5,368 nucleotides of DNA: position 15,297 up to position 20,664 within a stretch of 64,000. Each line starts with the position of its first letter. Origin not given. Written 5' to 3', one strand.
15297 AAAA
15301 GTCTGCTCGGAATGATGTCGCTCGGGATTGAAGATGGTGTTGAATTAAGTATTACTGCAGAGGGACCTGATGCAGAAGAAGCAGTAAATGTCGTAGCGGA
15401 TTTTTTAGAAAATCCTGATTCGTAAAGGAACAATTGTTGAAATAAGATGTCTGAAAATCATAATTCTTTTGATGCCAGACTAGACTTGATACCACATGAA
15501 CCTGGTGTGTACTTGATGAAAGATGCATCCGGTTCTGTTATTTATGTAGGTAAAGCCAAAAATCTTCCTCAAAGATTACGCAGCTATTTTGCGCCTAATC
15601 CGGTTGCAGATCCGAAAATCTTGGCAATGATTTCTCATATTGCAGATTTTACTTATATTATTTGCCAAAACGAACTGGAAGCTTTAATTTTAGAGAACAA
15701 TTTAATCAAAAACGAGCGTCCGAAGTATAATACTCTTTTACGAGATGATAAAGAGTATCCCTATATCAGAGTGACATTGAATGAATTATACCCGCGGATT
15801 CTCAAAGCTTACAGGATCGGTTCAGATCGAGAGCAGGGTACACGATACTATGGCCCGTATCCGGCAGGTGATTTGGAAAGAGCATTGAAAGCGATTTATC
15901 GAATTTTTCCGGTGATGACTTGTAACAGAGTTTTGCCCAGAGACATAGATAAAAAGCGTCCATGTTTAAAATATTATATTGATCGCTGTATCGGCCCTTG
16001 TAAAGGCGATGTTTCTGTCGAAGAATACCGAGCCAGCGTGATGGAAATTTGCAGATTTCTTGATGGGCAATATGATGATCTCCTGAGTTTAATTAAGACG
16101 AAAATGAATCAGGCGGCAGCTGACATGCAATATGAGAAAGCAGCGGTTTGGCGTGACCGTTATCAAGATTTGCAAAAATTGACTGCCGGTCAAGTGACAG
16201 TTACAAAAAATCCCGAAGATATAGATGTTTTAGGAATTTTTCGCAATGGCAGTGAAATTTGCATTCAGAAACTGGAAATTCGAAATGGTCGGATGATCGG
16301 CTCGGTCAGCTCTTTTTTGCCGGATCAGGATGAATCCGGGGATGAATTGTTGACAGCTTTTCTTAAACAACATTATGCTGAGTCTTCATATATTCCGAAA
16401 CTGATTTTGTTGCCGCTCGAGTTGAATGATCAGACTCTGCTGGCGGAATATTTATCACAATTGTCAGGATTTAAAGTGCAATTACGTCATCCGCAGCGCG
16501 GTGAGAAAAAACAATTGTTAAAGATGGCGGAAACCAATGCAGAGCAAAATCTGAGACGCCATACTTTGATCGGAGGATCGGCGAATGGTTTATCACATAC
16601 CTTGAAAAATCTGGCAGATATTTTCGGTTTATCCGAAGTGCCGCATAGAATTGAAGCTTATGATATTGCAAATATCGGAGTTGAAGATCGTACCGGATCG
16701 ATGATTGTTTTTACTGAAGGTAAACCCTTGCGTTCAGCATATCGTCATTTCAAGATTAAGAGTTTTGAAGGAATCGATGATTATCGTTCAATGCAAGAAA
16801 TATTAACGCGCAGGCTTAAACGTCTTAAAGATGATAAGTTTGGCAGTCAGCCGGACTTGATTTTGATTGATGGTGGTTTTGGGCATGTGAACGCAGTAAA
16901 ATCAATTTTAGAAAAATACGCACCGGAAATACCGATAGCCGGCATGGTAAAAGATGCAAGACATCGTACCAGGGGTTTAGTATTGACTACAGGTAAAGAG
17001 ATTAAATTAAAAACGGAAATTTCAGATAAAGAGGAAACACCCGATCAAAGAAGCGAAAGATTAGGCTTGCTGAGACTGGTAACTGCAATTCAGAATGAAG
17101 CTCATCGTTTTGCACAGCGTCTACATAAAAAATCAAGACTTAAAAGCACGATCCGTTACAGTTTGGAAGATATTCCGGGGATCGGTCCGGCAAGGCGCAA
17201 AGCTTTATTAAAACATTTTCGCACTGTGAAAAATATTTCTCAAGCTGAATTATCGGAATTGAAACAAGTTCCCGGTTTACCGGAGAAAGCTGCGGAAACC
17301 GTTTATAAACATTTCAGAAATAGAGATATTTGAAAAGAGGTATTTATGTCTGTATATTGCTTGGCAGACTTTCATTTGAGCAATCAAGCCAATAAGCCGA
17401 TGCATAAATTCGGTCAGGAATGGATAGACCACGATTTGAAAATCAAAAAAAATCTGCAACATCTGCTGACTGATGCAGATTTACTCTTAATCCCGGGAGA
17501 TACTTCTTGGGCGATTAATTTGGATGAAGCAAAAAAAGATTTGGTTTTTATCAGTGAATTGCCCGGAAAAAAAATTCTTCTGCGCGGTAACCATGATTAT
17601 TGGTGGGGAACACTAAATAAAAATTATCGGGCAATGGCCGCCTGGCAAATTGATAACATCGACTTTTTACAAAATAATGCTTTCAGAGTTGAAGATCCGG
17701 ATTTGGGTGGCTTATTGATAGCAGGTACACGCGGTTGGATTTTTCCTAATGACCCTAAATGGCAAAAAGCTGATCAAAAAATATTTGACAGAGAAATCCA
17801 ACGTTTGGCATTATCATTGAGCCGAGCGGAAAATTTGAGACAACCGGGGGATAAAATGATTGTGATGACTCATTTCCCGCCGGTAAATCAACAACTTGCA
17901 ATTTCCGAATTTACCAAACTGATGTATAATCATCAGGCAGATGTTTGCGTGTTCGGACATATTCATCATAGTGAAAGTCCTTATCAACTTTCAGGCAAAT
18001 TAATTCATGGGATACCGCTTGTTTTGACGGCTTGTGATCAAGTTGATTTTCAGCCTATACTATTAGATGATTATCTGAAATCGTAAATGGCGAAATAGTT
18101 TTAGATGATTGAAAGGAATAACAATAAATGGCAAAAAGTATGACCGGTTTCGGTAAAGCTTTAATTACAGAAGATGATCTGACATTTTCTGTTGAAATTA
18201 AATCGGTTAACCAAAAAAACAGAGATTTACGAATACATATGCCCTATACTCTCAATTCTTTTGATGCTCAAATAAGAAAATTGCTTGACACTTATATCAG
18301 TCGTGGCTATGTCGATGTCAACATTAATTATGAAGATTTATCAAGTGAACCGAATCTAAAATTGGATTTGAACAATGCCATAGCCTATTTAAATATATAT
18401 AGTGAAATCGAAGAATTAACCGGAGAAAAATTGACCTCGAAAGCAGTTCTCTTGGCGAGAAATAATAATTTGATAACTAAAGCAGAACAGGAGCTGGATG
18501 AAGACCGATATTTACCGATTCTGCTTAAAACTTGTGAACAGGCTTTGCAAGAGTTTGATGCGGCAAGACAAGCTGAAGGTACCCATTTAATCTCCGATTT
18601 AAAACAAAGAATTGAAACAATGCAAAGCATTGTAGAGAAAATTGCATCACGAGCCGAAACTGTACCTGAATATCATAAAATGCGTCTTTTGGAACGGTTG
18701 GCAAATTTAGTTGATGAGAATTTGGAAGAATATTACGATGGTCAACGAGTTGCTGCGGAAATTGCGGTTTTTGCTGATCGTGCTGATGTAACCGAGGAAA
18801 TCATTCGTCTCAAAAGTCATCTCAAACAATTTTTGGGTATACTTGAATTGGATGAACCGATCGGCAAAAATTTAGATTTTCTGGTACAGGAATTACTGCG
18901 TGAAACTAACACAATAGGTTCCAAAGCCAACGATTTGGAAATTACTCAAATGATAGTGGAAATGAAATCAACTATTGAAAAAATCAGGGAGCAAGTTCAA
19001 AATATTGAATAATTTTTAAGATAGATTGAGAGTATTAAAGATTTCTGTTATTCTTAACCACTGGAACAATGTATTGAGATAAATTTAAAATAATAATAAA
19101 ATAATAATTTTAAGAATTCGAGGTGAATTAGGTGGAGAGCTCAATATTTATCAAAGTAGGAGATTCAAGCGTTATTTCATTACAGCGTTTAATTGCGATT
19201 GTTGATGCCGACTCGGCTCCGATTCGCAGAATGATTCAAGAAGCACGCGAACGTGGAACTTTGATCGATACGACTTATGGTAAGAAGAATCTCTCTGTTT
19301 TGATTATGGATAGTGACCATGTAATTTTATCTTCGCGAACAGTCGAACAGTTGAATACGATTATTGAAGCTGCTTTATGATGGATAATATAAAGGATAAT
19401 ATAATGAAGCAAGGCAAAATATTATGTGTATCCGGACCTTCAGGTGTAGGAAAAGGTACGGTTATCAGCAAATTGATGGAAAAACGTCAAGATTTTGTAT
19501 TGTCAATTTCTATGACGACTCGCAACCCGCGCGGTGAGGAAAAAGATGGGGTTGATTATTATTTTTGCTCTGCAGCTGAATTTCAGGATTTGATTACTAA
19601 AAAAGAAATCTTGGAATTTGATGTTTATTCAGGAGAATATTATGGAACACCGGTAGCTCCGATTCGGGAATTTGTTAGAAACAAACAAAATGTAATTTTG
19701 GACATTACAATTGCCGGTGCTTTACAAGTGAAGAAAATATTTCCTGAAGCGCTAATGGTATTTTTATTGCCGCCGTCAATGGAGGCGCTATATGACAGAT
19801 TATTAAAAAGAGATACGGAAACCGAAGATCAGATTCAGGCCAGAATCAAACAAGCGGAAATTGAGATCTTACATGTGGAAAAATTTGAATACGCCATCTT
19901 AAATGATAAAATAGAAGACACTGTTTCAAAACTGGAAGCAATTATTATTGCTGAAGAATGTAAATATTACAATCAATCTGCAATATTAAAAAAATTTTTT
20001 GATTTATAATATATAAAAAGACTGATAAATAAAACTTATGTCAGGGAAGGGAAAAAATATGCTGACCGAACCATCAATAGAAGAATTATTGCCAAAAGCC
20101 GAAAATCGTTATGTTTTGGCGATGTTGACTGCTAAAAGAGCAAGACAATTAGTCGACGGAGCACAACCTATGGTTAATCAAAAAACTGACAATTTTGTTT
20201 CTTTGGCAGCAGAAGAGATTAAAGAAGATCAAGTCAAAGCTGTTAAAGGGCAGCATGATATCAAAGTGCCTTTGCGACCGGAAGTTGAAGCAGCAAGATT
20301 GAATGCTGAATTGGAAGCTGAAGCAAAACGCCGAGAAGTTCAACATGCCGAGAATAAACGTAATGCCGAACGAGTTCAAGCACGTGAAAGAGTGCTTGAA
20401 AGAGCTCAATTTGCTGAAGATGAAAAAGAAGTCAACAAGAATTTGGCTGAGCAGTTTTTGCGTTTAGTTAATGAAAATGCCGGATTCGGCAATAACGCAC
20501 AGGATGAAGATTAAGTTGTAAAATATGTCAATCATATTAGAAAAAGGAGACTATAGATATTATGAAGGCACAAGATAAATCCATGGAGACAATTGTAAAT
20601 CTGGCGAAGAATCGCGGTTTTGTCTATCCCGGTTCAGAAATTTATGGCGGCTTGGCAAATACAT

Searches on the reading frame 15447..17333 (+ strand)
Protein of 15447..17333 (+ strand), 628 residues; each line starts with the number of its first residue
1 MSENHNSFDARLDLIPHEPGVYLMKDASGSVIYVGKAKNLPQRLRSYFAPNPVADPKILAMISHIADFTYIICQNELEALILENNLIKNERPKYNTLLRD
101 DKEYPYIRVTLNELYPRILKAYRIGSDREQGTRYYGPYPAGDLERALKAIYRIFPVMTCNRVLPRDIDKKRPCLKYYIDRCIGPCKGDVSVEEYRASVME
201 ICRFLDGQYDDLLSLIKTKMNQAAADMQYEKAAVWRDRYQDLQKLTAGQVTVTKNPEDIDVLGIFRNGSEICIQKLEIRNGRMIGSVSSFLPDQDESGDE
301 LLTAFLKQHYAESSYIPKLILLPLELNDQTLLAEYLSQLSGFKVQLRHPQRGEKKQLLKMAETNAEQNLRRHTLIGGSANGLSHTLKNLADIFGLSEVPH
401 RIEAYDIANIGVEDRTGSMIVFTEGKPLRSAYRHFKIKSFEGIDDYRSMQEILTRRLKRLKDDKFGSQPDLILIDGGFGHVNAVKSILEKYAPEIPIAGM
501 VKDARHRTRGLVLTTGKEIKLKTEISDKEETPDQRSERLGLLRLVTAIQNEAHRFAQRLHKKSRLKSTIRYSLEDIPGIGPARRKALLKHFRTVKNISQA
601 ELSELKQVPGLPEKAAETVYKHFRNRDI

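Call 65: search_protein_families(library=pfam, proteins=[window:15447-17333:+], max_evalue=0.000001)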
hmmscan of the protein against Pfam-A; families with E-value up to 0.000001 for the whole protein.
window:15447-17333:+ (628 aa): 6 families
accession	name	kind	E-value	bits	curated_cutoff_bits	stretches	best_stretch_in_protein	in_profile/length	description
PF08459.17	UvrC_RNaseH_dom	-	5.5e-45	153.5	22.3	1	391-556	2-158/159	UvrC RNAse H endonuclease domain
PF22920.2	UvrC_RNaseH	-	8e-37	126.1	24.3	1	258-372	1-116/116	UvrC Ribonuclease H-like domain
PF14520.12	HHH_5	-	3.9e-12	46.9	27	1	573-624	4-56/57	Helix-hairpin-helix domain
PF01541.30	GIY-YIG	-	6.1e-11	42.9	22.6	1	19-95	2-78/78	GIY-YIG catalytic domain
PF02151.25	UVR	-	7.7e-08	32.3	21.5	1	211-244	2-35/36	UvrB/uvrC motif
PF12826.13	HHH_2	-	1.4e-07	32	27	1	576-626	8-58/64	Helix-hairpin-helix motif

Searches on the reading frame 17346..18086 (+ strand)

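Call 66: search_protein_families(library=pfam, proteins=[window:17346-18086:+], max_evalue=0.000001)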
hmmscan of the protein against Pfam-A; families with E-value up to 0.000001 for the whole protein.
window:17346-18086:+ (246 aa): 1 family
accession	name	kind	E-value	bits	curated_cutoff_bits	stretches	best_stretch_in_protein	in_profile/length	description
PF00149.33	Metallophos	-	2.6e-13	51.3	21.5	1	1-208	1-190/191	Calcineurin-like phosphoesterase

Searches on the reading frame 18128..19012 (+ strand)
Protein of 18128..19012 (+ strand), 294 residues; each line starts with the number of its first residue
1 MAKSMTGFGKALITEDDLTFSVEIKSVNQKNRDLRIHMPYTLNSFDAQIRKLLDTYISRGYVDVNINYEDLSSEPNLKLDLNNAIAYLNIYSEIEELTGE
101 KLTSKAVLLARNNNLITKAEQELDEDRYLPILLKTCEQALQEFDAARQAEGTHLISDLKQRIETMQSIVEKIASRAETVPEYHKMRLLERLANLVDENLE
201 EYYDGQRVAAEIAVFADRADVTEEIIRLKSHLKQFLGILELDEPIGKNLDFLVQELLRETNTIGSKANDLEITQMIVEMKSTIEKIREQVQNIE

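Call 66: search_protein_families(library=pfam, proteins=[window:18128-19012:+], max_evalue=0.000001)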
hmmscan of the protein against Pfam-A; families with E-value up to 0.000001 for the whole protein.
window:18128-19012:+ (294 aa): 2 families
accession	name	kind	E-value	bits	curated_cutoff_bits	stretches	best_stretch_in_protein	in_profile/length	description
PF08340.16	YicC-like_C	-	1.9e-42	144.6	27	1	172-294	1-120/120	Endoribonuclease YicC-like, C-terminal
PF03755.18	YicC-like_N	-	1.2e-35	123.6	25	1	3-154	2-154/156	Endoribonuclease YicC-like, N-terminal region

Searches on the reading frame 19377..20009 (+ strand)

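Call 66: search_protein_families(library=pfam, proteins=[window:19377-20009:+], max_evalue=0.000001)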
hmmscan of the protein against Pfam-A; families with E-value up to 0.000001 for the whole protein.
window:19377-20009:+ (210 aa): 1 family
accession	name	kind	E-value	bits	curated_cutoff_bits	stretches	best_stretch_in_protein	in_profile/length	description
PF00625.27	Guanylate_kin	-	3.3e-44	151.2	25.2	1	13-192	2-181/182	Guanylate kinase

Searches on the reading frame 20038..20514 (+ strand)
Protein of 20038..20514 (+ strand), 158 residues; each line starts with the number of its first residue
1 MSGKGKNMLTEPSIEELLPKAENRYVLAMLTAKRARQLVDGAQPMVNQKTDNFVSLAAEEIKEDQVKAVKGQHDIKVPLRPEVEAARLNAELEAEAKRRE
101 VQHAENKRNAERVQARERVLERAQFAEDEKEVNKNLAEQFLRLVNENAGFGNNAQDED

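Call 66: search_protein_families(library=pfam, proteins=[window:20038-20514:+], max_evalue=0.000001)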
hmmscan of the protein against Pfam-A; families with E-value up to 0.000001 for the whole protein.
window:20038-20514:+ (158 aa): 1 family
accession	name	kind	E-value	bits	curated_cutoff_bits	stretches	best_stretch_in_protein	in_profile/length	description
PF01192.27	RNA_pol_Rpb6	-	5.9e-15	55.4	26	1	16-66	1-51/53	RNA polymerase Rpb6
